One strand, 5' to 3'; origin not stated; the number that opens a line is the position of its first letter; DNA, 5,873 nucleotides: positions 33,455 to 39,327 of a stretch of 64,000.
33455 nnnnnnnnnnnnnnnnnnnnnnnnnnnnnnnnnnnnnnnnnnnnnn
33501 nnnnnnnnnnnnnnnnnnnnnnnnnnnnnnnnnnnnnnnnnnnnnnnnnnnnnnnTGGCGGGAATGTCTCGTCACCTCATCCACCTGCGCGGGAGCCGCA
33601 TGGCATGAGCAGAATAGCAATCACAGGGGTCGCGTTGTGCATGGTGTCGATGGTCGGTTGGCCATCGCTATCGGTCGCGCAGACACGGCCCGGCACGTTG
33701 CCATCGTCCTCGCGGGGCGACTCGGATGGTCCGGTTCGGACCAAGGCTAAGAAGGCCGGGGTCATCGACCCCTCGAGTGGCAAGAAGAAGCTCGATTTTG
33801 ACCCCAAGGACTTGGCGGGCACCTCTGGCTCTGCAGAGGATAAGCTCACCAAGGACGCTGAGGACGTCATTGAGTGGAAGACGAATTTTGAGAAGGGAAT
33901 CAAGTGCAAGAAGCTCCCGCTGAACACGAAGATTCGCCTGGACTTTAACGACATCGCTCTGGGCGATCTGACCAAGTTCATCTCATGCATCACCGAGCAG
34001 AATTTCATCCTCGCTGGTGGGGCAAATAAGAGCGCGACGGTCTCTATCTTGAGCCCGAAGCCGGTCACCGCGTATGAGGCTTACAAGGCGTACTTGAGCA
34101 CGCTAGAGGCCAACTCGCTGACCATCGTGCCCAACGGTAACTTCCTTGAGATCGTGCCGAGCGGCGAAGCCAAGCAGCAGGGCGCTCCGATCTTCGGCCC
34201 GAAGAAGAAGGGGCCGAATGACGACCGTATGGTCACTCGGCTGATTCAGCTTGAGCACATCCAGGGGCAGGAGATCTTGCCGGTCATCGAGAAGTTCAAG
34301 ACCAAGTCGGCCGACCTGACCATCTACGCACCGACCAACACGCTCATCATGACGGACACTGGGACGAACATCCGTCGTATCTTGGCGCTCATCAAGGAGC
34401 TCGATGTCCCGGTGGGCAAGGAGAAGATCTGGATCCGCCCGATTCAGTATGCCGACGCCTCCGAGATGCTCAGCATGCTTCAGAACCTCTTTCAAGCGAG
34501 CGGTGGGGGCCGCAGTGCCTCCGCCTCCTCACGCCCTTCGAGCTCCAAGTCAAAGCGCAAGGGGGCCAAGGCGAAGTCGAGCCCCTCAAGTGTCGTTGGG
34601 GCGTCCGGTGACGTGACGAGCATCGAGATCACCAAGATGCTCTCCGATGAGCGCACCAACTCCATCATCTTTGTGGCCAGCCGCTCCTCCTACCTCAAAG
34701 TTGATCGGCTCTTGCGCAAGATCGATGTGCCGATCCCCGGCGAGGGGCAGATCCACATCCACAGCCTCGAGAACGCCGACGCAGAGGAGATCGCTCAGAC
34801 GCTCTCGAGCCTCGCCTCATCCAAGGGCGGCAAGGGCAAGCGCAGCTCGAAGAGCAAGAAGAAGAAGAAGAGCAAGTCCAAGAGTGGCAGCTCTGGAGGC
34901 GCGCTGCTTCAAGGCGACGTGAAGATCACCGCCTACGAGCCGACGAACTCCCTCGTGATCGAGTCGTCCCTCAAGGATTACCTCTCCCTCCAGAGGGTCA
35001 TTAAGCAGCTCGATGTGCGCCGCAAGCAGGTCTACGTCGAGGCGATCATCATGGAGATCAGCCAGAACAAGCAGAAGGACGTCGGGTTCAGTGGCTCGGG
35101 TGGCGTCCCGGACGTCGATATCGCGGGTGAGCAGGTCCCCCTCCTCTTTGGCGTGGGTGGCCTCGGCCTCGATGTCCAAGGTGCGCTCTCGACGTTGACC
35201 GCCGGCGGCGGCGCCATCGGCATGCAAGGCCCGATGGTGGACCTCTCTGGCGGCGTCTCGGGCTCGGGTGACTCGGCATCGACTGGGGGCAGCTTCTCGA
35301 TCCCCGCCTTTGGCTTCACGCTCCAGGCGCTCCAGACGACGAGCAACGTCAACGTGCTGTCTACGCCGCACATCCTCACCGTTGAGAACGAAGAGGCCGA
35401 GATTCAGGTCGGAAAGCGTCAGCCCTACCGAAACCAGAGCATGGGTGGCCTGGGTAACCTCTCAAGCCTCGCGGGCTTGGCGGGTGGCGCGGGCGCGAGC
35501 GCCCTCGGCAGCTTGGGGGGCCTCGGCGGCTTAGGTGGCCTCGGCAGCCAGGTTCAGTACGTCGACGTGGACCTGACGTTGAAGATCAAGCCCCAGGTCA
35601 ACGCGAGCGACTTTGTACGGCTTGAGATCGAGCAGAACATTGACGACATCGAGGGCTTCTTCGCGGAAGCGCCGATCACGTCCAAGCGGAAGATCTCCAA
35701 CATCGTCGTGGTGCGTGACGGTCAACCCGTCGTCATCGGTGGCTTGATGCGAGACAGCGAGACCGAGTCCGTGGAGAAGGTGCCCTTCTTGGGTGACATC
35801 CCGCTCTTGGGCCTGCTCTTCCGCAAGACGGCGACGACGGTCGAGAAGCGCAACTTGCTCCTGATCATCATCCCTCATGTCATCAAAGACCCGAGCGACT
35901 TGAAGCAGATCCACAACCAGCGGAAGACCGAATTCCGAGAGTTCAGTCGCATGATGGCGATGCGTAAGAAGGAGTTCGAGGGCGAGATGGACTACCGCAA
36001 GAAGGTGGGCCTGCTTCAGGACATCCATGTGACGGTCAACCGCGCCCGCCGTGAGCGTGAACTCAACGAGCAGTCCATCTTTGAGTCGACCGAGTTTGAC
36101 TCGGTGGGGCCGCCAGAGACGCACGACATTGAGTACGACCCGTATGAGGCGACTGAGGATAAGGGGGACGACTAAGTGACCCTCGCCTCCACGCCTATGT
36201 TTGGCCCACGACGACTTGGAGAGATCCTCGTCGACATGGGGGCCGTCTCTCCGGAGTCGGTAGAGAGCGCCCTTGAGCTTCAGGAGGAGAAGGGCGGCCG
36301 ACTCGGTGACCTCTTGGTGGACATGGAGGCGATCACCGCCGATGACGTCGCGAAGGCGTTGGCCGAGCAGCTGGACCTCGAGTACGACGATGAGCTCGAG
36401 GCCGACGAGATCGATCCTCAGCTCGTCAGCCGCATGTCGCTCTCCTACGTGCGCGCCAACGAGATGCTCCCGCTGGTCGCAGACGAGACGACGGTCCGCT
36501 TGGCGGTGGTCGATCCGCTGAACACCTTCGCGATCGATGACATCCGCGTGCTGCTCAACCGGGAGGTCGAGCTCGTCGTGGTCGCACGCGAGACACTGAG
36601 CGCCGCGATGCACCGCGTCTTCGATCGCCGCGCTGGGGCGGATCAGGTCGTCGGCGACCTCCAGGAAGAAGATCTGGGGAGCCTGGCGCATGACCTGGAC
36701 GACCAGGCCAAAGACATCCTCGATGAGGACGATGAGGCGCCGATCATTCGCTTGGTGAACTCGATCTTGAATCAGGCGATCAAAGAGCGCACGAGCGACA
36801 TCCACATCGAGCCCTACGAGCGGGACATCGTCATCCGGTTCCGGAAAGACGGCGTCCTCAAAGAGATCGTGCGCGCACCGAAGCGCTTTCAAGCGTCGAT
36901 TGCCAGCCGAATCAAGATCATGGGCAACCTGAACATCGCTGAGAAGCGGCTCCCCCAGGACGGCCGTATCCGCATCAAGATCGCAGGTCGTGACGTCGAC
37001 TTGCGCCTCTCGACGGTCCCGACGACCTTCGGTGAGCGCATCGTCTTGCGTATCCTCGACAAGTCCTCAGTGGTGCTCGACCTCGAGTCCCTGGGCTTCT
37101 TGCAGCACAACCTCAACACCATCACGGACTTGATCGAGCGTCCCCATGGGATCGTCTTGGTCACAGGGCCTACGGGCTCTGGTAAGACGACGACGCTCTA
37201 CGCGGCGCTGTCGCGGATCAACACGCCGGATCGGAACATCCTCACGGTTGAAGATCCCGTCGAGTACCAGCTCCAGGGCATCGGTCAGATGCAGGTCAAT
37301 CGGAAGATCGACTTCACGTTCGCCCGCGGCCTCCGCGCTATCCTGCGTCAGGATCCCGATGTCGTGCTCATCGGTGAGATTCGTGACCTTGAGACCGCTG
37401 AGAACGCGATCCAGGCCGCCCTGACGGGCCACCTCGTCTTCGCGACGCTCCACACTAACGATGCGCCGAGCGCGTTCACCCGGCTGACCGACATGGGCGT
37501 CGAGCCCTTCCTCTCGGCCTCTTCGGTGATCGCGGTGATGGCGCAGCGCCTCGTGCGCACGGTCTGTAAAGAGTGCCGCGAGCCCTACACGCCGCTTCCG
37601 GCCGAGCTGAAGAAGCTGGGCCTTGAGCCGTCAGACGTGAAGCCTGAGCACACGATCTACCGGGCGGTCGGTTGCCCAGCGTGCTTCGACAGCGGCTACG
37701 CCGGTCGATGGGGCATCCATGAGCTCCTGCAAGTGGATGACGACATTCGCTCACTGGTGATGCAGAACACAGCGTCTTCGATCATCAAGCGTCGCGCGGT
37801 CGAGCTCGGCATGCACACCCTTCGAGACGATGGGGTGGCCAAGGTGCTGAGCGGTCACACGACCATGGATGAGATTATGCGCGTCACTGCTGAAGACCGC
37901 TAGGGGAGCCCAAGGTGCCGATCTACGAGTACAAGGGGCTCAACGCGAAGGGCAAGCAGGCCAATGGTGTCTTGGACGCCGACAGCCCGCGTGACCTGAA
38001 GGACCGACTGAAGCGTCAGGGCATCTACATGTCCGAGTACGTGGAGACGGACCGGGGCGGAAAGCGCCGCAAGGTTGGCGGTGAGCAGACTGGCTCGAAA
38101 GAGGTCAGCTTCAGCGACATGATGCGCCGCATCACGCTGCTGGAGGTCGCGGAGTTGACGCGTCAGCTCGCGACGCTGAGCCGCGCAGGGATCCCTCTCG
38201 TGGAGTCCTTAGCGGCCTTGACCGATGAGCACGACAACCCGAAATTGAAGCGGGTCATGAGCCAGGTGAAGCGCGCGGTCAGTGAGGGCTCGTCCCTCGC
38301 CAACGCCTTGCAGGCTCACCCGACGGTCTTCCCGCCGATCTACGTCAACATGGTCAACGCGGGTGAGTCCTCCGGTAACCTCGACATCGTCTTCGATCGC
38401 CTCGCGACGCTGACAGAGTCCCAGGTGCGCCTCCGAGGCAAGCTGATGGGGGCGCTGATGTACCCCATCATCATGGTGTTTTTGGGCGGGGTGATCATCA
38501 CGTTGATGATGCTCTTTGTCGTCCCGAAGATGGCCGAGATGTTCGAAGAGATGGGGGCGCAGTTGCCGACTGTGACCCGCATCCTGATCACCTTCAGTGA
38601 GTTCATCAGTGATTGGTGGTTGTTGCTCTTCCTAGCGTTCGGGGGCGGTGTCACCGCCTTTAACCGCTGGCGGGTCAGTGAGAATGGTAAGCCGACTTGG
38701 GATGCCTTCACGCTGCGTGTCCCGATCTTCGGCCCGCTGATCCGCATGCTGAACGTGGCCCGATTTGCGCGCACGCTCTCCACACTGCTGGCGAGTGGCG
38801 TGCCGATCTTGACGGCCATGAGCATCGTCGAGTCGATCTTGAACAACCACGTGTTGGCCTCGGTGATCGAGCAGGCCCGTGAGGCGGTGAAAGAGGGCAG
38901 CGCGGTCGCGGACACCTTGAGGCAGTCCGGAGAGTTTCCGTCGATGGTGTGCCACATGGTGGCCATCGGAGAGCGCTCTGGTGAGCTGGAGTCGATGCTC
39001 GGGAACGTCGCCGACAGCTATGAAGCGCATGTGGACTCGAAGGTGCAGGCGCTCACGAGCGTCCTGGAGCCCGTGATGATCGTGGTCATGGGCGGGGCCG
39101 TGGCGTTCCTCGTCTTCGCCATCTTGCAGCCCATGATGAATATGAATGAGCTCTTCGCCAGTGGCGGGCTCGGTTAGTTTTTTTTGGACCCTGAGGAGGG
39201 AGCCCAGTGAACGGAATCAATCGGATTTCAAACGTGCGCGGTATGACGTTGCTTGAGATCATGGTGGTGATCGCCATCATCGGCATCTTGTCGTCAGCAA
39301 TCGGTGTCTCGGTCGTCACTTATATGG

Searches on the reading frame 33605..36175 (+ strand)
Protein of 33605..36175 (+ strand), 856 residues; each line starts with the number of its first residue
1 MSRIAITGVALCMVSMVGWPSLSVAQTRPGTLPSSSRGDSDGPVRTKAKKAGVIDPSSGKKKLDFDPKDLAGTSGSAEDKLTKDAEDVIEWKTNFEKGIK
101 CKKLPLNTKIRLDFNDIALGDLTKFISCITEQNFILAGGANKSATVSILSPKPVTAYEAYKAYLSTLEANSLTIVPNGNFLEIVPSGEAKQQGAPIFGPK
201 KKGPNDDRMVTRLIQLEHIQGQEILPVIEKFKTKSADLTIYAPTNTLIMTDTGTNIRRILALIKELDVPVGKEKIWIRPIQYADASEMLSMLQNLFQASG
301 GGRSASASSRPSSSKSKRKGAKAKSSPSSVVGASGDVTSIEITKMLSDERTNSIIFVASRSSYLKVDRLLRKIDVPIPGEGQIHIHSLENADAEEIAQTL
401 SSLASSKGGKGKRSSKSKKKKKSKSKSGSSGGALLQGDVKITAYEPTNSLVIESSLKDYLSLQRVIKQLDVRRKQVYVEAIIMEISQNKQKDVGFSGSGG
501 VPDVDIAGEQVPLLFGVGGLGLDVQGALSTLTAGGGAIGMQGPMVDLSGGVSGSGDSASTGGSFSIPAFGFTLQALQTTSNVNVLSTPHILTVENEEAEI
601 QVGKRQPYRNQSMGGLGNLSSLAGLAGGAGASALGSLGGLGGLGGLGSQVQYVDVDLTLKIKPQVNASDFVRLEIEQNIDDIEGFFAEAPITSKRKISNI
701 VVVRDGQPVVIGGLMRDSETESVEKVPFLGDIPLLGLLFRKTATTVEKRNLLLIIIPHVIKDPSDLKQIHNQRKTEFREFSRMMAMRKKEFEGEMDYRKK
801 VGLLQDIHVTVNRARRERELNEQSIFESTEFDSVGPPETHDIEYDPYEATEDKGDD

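Call 24: search_protein_families(library=pfam, proteins=[window:33605-36175:+], max_evalue=0.001)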
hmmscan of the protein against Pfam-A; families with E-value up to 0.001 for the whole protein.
window:33605-36175:+ (856 aa): 3 families
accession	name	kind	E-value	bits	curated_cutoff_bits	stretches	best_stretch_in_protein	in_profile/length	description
PF00263.26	Secretin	-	2.6e-43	148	27.5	2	647-761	49-169/169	Bacterial type II and III secretion system protein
PF03958.22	Secretin_N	-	9.2e-34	115.9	28.2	3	385-475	3-69/69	Bacterial type II/III secretion system short domain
PF21305.2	type_II_gspD_N0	-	1.1e-09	38.4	27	1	112-181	1-69/71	GspD-like, N0 domain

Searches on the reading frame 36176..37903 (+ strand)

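Call 24: search_protein_families(library=pfam, proteins=[window:36176-37903:+], max_evalue=0.001)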
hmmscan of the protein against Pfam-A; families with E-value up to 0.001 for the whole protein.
window:36176-37903:+ (575 aa): 5 families
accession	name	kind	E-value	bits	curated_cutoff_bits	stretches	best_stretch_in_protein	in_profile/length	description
PF00437.27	T2SSE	-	1.1e-144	482.1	24.9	1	184-569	2-370/370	Type II/IV secretion system protein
PF05157.20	MshEN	-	1.5e-16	60.6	23.1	1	68-153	3-88/90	MshEN domain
PF25199.1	nSTAND_NTPase5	-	8e-06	26.2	34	1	321-366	38-84/145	Novel STAND NTPase 5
PF13191.12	AAA_16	-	2.4e-05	25.3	32.6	1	312-372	8-64/167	AAA ATPase domain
PF13401.12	AAA_22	-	0.00015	22.5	27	0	323-365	4-46/130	AAA domain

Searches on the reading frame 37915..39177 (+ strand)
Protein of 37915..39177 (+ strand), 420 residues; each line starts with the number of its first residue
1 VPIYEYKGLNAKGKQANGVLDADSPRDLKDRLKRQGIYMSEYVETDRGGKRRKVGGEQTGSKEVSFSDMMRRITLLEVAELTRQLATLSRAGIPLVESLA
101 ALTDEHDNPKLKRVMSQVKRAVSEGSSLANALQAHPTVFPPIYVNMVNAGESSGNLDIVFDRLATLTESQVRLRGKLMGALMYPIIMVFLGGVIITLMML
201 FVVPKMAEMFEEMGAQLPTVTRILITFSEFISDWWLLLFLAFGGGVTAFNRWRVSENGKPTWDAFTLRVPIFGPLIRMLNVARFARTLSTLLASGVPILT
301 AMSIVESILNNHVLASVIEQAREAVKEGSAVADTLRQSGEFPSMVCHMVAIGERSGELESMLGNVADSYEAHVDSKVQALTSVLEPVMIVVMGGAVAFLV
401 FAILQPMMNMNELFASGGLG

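Call 24: search_protein_families(library=pfam, proteins=[window:37915-39177:+], max_evalue=0.001)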
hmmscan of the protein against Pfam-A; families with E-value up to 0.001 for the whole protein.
window:37915-39177:+ (420 aa): 1 family
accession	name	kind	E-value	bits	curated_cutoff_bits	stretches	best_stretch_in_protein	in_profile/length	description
PF00482.28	T2SSF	-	3.3e-67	224.6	25.2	2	82-204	2-125/125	Type II secretion system (T2SS), protein F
